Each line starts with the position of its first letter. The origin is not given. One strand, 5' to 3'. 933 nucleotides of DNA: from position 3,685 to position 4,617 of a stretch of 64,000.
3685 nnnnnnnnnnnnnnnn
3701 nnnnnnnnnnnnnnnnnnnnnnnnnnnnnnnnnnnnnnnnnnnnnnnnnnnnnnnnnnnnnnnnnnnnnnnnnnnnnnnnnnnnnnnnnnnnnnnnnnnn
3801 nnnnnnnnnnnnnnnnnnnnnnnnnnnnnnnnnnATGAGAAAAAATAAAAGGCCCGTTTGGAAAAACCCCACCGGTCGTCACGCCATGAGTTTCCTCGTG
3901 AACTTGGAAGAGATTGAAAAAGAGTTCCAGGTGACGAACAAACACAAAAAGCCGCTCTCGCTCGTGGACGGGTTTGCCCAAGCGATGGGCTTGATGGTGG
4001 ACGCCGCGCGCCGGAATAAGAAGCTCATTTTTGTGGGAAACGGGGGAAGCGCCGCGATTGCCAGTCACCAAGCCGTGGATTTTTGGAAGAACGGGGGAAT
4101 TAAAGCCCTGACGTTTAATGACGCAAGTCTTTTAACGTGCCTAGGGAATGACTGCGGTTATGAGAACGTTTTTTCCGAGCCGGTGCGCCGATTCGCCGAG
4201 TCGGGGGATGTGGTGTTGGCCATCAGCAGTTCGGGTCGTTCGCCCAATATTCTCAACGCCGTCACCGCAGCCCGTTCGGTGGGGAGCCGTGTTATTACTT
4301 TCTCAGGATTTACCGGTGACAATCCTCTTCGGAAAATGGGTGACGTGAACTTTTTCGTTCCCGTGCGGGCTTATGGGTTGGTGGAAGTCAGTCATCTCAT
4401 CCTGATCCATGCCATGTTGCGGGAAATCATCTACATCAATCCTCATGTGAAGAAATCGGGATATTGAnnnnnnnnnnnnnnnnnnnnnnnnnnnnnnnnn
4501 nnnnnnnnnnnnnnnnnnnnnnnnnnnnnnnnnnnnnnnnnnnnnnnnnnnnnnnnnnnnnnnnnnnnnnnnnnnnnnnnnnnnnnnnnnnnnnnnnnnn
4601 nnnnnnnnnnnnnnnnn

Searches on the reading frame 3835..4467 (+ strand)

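Call 66: search_protein_families(library=pfam, proteins=[window:3835-4467:+], max_evalue=0.0001)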
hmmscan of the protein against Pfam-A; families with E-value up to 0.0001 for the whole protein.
window:3835-4467:+ (210 aa): 2 families
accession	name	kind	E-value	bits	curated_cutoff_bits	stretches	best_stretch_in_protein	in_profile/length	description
PF13580.11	SIS_2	-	1.1e-13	51.9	27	1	45-157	19-137/138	SIS domain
PF01380.27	SIS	-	3.5e-05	24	25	0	122-177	52-106/131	SIS domain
